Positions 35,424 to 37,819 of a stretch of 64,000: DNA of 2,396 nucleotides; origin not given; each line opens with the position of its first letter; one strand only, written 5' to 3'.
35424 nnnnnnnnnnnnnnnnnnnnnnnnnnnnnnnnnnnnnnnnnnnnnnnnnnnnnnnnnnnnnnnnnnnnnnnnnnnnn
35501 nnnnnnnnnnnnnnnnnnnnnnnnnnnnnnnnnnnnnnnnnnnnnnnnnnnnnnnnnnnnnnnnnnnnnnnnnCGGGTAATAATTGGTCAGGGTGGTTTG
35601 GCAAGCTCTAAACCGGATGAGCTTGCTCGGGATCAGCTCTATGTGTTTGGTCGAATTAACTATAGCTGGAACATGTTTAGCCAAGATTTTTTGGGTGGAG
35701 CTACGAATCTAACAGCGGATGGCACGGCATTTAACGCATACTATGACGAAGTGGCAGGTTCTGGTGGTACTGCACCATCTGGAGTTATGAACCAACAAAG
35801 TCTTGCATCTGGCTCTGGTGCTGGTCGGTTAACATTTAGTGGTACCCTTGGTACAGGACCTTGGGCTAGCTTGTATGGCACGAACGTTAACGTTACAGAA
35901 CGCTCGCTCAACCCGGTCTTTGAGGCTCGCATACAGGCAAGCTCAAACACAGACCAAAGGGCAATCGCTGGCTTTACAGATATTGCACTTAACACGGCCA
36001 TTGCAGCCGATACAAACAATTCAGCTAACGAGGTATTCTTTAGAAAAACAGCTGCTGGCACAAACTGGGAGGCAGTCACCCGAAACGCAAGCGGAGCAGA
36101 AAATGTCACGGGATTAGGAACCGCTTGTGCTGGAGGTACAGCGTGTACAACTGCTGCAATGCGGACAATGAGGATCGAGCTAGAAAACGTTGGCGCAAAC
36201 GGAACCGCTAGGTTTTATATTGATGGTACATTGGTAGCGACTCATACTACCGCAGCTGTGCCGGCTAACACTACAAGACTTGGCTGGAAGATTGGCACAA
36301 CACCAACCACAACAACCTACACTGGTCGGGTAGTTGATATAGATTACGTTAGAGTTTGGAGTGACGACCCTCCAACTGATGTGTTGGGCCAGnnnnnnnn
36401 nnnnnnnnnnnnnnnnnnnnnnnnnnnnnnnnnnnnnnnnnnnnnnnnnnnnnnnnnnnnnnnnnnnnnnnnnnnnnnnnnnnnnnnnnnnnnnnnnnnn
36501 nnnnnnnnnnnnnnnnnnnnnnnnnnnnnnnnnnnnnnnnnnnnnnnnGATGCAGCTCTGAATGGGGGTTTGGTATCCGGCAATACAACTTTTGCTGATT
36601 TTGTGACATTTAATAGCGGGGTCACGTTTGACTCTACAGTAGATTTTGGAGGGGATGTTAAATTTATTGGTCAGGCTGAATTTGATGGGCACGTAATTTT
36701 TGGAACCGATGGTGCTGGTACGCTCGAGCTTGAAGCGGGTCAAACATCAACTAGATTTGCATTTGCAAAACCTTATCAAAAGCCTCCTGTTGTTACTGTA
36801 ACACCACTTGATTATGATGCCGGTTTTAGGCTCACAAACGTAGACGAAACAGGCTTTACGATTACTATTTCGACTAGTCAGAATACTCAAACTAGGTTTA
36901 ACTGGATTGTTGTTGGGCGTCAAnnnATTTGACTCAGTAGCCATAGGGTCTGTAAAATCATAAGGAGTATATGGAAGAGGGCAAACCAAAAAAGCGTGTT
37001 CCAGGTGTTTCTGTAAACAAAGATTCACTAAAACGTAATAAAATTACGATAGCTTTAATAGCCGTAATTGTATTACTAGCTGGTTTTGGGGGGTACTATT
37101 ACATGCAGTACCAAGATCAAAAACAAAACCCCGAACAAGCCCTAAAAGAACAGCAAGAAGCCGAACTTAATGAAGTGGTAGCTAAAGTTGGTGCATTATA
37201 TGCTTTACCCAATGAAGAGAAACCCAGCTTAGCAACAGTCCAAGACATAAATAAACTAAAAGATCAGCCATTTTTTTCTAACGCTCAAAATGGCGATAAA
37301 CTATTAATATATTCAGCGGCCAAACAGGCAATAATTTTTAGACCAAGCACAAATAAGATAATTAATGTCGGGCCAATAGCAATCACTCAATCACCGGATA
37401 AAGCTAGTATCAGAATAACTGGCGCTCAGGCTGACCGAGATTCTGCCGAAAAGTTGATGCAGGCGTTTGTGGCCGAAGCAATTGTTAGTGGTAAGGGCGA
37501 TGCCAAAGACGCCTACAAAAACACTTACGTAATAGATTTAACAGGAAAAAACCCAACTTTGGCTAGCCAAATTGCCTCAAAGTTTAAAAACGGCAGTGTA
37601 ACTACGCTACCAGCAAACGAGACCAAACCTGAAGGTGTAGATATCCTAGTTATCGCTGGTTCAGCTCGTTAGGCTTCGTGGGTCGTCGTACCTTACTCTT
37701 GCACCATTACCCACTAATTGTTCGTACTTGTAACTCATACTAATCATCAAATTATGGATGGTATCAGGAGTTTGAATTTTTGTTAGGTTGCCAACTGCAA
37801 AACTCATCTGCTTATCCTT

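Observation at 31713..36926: Giant repeat-rich surface protein ending in an H-type-lectin-like domain (candidate host or cell adhesin)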

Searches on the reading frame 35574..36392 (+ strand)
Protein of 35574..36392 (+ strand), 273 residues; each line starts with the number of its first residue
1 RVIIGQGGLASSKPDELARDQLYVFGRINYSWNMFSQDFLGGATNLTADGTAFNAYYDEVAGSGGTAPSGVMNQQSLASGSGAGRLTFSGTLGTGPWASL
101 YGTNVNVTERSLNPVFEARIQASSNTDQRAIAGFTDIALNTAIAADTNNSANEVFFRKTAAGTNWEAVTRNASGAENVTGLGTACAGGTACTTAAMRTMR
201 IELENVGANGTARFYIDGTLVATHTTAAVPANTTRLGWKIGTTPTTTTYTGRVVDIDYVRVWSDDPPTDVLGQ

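Call 11: search_protein_families(library=pfam, proteins=[window:35574-36392:+], max_evalue=10)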
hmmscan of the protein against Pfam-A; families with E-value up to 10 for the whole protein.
seq(273 aa): 1 family
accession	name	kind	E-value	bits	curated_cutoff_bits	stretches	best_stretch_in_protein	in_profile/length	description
PF13385.13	Laminin_G_3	-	0.0013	19.4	27.6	1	208-263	89-142/151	Concanavalin A-like lectin/glucanases superfamily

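Call 41: find_homologous_proteins(query=window:35574-36392:+, max_evalue=0.001)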
Query seq(273 aa) (273 aa): 17 proteins with E <= 0.001 among 5388 candidates.
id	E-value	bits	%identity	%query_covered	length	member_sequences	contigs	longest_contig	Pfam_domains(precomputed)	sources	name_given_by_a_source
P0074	1.1e-97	345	75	80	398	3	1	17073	-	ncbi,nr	ncbi:hypothetical protein A3F64_01885 [Candidatus Saccharibacteria bacterium RIFCSPHIGHO2_12_FULL_42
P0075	3.5e-76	275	56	100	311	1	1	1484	-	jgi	jgi:hypothetical protein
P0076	3.9e-65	239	57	84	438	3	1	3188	-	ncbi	-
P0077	3.3e-58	216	50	97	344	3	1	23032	-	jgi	jgi:hypothetical protein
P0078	3.5e-55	206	57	78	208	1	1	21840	-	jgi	jgi:hypothetical protein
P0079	2.3e-53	200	47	97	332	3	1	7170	-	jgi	jgi:hypothetical protein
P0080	1.2e-51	194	51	85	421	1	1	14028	-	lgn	-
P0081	2.4e-50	190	61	61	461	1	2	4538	PF02494.23,PF16403.12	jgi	jgi:hypothetical protein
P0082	7.9e-38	149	53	59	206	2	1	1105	-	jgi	jgi:hypothetical protein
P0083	3.8e-36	144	48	71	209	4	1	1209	-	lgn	-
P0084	7.1e-36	143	56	54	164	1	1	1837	-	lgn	-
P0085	2.1e-35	141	50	60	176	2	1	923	-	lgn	-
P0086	6.3e-32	130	47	68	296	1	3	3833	PF13385.14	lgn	-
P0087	1.1e-28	119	48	59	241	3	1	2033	-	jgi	jgi:hypothetical protein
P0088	1.8e-28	118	43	69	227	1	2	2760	PF13385.14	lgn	-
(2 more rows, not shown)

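Call 43: search_protein_families(library=pfam, alignment_id=A2, max_evalue=0.01)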
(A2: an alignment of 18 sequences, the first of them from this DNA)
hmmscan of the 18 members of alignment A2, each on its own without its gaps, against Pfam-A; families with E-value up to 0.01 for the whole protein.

A. member 1, seq(273 aa): 1 family
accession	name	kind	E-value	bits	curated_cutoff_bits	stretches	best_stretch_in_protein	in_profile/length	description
PF13385.13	Laminin_G_3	-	0.0013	19.4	27.6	1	208-263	89-142/151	Concanavalin A-like lectin/glucanases superfamily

B. families by the number of members that match (of 18 scanned): 7 families
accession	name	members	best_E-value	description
PF13385.13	Laminin_G_3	10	5.2e-07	Concanavalin A-like lectin/glucanases superfamily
PF06439.18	3keto-disac_hyd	2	0.00043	3-keto-disaccharide hydrolase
PF16403.11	Bact_surface_Ig-like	1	1.8e-25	Bacterial surface protein, Ig-like domain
PF22237.3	SO2946-like_C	1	2.6e-07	SO2946-like, C-terminal domain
PF02494.22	HYR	1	5.9e-06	HYR domain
PF09458.16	H_lectin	1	0.0027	H-type lectin domain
PF07523.18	Big_3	1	0.0088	Bacterial Ig-like domain (group 3)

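Call 44: search_solved_structures(query=A2, max_evalue=1, show_alignments=2)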
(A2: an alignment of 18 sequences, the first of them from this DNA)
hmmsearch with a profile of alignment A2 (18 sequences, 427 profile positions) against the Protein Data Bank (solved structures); distinct sequences matched with E-value up to 1: 2.
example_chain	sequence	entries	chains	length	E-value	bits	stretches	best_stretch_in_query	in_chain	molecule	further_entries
4whj_A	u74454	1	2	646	0.64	12.3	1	286-391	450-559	Interferon-induced GTP-binding protein Mx2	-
5uot_0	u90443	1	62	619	0.64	12.3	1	287-391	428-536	Interferon-induced GTP-binding protein Mx2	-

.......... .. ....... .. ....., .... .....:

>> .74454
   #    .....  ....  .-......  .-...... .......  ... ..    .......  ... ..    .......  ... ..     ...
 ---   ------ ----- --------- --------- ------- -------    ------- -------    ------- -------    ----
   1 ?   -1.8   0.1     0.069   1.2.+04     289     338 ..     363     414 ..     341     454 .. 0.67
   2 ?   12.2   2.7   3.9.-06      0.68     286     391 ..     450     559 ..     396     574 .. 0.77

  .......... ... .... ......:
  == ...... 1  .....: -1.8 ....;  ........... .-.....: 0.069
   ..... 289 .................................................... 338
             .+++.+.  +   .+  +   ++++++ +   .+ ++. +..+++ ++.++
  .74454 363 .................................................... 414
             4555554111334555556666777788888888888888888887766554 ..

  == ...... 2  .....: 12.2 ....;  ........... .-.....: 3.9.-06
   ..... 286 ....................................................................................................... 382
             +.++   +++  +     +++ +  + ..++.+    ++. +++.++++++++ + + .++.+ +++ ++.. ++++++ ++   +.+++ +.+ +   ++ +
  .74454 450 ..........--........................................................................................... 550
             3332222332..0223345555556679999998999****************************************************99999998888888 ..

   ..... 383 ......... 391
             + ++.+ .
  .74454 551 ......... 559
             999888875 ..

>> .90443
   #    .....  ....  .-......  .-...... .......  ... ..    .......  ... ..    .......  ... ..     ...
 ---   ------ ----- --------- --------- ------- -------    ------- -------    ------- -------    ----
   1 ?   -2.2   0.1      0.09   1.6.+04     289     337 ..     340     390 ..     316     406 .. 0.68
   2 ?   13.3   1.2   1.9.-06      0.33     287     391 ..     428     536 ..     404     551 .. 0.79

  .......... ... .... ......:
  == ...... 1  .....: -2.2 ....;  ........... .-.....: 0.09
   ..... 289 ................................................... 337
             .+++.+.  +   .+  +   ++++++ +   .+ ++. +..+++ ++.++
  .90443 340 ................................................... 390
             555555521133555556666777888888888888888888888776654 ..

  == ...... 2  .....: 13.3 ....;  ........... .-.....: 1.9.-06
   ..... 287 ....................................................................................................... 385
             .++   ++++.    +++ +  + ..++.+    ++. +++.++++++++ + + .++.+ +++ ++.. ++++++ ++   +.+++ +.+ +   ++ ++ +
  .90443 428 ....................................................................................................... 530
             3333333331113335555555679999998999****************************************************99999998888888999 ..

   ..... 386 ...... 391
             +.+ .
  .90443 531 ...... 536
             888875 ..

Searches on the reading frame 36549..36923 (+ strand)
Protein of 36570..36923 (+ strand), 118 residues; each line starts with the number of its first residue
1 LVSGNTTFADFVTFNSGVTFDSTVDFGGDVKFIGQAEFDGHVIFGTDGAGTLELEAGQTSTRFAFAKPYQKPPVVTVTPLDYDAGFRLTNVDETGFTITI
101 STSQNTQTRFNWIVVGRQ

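Call 11: search_protein_families(library=pfam, proteins=[window:36570-36923:+], max_evalue=10)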
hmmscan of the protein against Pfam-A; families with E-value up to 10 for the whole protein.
seq(118 aa): 1 family
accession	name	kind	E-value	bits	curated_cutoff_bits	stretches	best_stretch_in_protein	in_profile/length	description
PF09458.16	H_lectin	-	7.4e-06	26.4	24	1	61-108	2-57/67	H-type lectin domain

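Call 22: search_protein_families(library=pfam, alignment_id=A1, max_evalue=0.01)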
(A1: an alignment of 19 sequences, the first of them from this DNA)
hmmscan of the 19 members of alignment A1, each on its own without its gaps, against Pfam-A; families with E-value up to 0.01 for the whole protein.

A. member 1, seq(125 aa): 1 family
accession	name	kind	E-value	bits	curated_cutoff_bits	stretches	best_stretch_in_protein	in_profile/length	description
PF09458.16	H_lectin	-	7.9e-06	26.4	24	1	68-114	2-56/67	H-type lectin domain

B. families by the number of members that match (of 19 scanned): 3 families
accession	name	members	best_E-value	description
PF09458.16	H_lectin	10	7.9e-06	H-type lectin domain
PF20745.2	TSP_Ig-like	1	0.0054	Tailspike protein-like, Ig-like domain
PF13860.13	FlgD_ig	1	0.0078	FlgD Ig-like domain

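Call 23: search_solved_structures(query=A1, max_evalue=1, show_alignments=3)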
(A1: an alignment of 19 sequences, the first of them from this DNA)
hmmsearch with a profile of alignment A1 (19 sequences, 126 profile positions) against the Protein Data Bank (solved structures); distinct sequences matched with E-value up to 1: 4.
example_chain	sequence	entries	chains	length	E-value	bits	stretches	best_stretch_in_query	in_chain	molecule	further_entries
7tgh_T1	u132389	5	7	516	0.038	16.8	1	56-124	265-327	Lipid-A-disaccharide synthase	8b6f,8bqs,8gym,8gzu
6ncl_a0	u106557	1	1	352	0.33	13.8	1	25-54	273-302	P14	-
4r7p_A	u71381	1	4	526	0.73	12.7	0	28-63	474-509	UTP--glucose-1-phosphate uridylyltransferase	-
3r2w_A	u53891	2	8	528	0.73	12.7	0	28-63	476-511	UTP--glucose-1-phosphate uridylyltransferase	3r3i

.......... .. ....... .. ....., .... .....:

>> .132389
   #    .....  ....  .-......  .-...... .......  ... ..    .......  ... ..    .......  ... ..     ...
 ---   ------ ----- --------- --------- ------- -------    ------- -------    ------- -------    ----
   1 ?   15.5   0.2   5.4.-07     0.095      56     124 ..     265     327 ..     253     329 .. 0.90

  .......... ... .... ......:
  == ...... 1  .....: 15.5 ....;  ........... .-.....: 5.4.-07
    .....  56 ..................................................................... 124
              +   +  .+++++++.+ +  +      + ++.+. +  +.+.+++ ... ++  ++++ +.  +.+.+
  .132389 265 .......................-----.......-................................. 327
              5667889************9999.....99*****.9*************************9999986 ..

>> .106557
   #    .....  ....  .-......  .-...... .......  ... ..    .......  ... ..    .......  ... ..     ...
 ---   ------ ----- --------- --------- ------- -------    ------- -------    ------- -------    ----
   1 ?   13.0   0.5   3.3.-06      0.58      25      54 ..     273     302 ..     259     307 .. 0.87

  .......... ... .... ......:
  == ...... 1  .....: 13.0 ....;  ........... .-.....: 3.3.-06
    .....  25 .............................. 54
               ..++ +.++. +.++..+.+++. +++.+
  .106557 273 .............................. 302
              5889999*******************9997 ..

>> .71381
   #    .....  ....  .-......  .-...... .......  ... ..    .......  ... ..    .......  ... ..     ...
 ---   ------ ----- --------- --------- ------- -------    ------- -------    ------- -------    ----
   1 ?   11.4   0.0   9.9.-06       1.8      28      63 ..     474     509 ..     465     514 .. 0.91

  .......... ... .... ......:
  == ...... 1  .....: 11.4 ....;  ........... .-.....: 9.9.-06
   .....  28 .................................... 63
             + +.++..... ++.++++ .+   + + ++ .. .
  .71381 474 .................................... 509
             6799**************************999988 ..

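Call 32: predict_structure(alignment_id=A1)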
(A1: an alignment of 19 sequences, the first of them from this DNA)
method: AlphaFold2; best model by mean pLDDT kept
length: 125 residues; sequences in the alignment: 19
mean_pLDDT: 85.7   pTM: 0.61
mean pLDDT of the five models: 85.7, 85.8, 83.4, 78.2, 76.8
residues with pLDDT >= 90: 61; 70-90: 54; 50-70: 10; < 50: 0
segments of 3 or more residues with pLDDT < 50: none
pLDDT, mean of each block of 10 residues (from residue 1): 70 80 79 77 68 84 97 92 93 96 97 96 87
secondary structure, 60 per line:
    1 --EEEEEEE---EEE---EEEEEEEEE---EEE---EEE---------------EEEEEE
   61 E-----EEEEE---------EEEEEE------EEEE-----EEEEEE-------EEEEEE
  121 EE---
elements in order: E3-9 E13-15 E19-27 E31-33 E37-39 E55-61 E67-71 E81-86 E93-96 E102-107 E115-122

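Call 34: fold_search(model_id=the predicted structure, library=pdb)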
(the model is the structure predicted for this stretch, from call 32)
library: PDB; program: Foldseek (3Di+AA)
matches with E <= 10: 662; with E <= 0.001: 7
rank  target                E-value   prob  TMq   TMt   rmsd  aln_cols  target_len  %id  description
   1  4q56_A                3.8e-04  1.00  0.43  0.53   5.7        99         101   19  Structure of Helix aspersa agglutinin with natural glycosylation and N-acetyl-alpha-D-galactosamine (GalNAc) (released 2015-10-14)
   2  2ce6                  4.1e-04  1.00  0.43  0.53   5.7        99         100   18  Structure of Helix Pomatia agglutinin with no ligands (released 2006-05-15)
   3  2ccv                  5.4e-04  1.00  0.42  0.52   5.8        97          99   18  Structure of Helix Pomatia agglutinin with zinc and N-acetyl-alpha-D- galactoseamine (GalNAc) (released 2006-05-15)
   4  2cgy_A                6.4e-04  1.00  0.43  0.52   5.2        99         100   20  STRUCTURE OF HELIX POMATIA AGGLUTININ WITH FORSMANN ANTIGEN (released 2007-03-13)
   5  2vbe                  6.8e-04  1.00  0.39  0.12   8.7       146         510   12  Tailspike protein of bacteriophage Sf6 (released 2008-04-22)
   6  4ru5_A                6.8e-04  1.00  0.41  0.12  12.1       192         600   11  Crystal Structure of the Pseudomonas phage phi297 tailspike gp61 (released 2015-11-18)
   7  4ru5_C                9.6e-04  1.00  0.42  0.12  11.1       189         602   11  Crystal Structure of the Pseudomonas phage phi297 tailspike gp61 (released 2015-11-18)
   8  7eea_C                1.2e-03  1.00  0.45  0.10   9.2       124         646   16  Cyanophage Pam1 tailspike receptor-binding domain (released 2021-10-20)
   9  7eea_B                1.3e-03  1.00  0.45  0.10   9.2       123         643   17  Cyanophage Pam1 tailspike receptor-binding domain (released 2021-10-20)
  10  4urr_A                1.5e-03  1.00  0.43  0.15   9.4       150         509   14  Tailspike protein of Sf6 bacteriophage bound to Shigella flexneri O- antigen octasaccharide fragment (released 2015-07-15)
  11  7eea_A                1.6e-03  1.00  0.45  0.10   9.2       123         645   17  Cyanophage Pam1 tailspike receptor-binding domain (released 2021-10-20)
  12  3wmp_A                2.0e-03  1.00  0.40  0.50   4.4        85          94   19  Crystal structure of SLL-2 (released 2015-01-14)
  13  4urr_B                2.0e-03  1.00  0.40  0.13   9.2       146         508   12  Tailspike protein of Sf6 bacteriophage bound to Shigella flexneri O- antigen octasaccharide fragment (released 2015-07-15)
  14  2vbm_A                2.0e-03  1.00  0.39  0.13   8.4       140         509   14  Tailspike protein of bacteriophage Sf6 complexed with tetrasaccharide (released 2008-04-22)
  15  2vbk                  3.1e-03  0.99  0.40  0.13   8.9       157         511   13  NATIVE TAILSPIKE PROTEIN OF BACTERIOPHAGE SF6 (released 2008-04-01)
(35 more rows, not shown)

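Call 55: find_homologous_proteins(query=A1, max_evalue=0.001)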
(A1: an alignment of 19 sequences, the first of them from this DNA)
Query A1 (19 sequences): 859 candidates shared short words with the query, none scored E <= 0.001.

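Call 62: search_protein_representatives(alignment_id=A1)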
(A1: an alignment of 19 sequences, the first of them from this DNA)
Query: 19 sequences, 126 profile positions. Proteins with E-value up to 0.001 (for the whole library): 4342; up to 1e-10: 2504; up to 1e-30: 20. The best 150 are listed.
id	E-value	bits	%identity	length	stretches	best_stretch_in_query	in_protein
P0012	7.5e-47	174.3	-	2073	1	2-124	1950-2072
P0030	1.4e-44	166.9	-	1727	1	2-124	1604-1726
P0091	4.8e-44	165.2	-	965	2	2-122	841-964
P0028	1.8e-43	163.3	-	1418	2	2-124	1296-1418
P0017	2.3e-43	163.0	-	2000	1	2-125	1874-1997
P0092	3.0e-43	162.6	-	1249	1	2-124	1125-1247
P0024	1.6e-42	160.3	-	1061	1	2-125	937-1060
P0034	3.3e-42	159.2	-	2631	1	3-124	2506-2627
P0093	1.2e-40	154.2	-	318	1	4-124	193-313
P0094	5.6e-36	139.1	-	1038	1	2-125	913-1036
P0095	6.0e-36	139.0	-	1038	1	3-124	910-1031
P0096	2.1e-34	134.0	-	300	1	3-124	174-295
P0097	2.5e-34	133.8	-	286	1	14-125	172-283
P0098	7.9e-34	132.2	-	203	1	3-122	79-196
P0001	2.5e-32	127.4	-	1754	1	5-124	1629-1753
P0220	8.8e-23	96.5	-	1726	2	19-124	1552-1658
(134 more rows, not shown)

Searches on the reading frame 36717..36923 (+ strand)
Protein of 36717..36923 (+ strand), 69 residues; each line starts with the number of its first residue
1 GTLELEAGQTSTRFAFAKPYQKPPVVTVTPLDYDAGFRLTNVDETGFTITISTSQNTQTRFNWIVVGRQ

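Call 36: search_solved_structures(query=window:36717-36923:+, max_evalue=10, show_alignments=5)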
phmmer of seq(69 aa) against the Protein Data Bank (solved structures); distinct sequences matched with E-value up to 10: 4.
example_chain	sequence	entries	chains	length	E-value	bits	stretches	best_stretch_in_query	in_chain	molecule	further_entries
2cgy_A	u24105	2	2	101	0.015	18.5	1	11-59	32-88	AGGLUTININ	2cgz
2ce6_A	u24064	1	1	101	0.016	18.4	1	11-59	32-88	HELIX POMATIA AGGLUTININ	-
4q56_A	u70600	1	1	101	0.018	18.3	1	11-59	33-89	Helix aspersa agglutinin (HAA)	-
2ccv_A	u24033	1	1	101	0.052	16.8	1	11-59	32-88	HELIX POMATIA AGGLUTININ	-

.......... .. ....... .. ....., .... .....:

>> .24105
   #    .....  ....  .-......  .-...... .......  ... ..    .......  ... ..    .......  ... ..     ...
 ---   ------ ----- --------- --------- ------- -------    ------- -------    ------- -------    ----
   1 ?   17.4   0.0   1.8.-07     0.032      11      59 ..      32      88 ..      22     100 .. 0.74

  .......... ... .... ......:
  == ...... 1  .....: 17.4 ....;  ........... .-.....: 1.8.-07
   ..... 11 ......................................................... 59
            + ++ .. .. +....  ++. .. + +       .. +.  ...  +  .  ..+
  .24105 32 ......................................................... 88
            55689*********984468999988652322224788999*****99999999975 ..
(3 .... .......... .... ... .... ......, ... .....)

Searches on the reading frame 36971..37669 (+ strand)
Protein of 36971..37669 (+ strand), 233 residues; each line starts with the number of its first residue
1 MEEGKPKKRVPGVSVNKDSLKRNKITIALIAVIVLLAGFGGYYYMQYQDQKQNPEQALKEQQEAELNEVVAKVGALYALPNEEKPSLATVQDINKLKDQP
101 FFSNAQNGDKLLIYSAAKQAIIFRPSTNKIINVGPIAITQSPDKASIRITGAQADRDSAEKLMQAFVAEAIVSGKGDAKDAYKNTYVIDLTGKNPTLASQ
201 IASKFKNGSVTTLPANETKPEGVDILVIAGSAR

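Call 17: search_protein_families(library=pfam, proteins=[window:36971-37669:+], max_evalue=0.001)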
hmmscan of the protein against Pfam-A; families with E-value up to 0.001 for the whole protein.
window:36971-37669:+ (233 aa): 0 families

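Call 46: search_protein_families(library=ncbifam, proteins=[window:36971-37669:+], max_evalue=0.01)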
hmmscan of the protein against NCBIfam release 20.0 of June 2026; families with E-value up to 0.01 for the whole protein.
window:36971-37669:+ (233 aa): 2 families
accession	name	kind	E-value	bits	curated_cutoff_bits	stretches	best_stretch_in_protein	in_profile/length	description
NF005435.1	PRK07021.1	equivalog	0.0034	17.2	131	1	21-64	5-49/157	flagellar basal body-associated protein FliL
NF004285.1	PRK05696.1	equivalog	0.0051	16.6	179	1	20-77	16-70/171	flagellar basal body-associated protein FliL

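Call 57: search_protein_families(library=pfam, proteins=[window:36971-37669:+], max_evalue=1)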
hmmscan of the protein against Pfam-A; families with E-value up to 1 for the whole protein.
window:36971-37669:+ (233 aa): 6 families
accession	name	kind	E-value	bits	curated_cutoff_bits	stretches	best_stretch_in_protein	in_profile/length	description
PF12685.13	SpoIIIAH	-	0.013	15.9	30.6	1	23-93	2-57/191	SpoIIIAH-like protein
PF18146.6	CinA_KH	-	0.025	15.1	27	1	136-169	29-62/73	Damage-inducible protein CinA KH domain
PF14283.11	CD1107-like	-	0.033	14.5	26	1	16-52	122-157/158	Mobile element protein CD1107-like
PF13567.11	DUF4131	-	0.05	13.7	31.6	1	22-72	26-75/165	Domain of unknown function (DUF4131)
PF04308.18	RNaseH_like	-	0.12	12.7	25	1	13-70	20-77/145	Ribonuclease H-like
PF09716.15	ETRAMP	-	0.15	12.6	29.1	0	17-45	46-76/81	Malarial early transcribed membrane protein (ETRAMP)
